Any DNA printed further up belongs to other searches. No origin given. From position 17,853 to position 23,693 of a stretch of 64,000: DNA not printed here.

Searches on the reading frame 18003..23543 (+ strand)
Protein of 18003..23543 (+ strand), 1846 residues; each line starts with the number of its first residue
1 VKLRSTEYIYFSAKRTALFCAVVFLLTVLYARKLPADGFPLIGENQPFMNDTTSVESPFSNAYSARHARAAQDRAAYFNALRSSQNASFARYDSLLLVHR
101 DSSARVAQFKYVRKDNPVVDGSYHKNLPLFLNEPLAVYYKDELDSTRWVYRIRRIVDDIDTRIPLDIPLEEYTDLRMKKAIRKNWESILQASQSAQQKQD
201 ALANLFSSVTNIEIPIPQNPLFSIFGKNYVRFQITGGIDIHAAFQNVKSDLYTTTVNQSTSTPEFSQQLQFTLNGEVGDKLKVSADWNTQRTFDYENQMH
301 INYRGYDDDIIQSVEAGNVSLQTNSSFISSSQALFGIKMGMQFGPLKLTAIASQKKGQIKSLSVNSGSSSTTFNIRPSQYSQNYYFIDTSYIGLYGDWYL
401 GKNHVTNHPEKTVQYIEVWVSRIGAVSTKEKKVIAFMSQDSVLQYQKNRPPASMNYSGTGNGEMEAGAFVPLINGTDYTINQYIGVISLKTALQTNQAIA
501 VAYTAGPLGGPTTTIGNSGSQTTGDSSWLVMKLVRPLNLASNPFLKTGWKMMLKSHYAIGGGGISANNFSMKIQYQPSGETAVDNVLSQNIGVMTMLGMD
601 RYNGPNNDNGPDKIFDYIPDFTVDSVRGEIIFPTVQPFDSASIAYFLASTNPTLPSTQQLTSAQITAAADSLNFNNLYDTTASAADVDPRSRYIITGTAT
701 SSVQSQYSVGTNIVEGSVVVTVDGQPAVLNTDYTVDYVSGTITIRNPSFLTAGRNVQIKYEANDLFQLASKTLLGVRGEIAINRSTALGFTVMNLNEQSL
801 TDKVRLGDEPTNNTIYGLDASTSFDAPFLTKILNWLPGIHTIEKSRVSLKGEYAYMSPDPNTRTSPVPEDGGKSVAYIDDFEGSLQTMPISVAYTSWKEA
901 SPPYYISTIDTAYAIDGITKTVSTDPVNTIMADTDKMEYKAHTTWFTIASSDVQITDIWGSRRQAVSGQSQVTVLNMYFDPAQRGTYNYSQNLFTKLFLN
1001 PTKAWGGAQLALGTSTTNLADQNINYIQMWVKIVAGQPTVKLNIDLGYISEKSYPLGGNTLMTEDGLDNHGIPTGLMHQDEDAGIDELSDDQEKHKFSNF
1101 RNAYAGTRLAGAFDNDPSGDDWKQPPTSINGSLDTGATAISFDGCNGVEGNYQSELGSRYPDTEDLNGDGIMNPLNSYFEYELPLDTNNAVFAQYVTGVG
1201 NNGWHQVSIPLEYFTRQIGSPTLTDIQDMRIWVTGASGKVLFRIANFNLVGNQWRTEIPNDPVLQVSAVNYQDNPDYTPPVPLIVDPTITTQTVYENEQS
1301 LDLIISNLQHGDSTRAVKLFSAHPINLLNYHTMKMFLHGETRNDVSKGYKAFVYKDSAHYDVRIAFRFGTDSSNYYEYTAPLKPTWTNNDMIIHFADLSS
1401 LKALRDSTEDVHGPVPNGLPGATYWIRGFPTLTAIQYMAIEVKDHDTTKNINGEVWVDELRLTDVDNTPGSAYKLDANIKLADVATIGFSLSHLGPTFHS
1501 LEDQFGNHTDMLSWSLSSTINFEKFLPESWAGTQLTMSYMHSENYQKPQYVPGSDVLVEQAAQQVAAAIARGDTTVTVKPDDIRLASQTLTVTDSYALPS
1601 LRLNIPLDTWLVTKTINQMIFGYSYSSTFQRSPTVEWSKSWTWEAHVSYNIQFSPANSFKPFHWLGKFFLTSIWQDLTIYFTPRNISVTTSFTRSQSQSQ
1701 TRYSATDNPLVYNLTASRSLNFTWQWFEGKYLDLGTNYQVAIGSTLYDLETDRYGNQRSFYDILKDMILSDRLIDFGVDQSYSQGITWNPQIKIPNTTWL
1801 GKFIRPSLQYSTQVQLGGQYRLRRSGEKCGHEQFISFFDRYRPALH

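Call 80: search_protein_families(library=pfam, proteins=[window:18003-23543:+])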
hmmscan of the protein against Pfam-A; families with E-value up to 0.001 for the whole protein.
window:18003-23543:+ (1846 aa): 1 family
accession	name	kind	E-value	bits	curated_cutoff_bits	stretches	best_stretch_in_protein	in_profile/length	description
PF14349.11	SprA_N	-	2.6e-50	172.2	27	1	1157-1553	70-500/510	Motility related/secretion protein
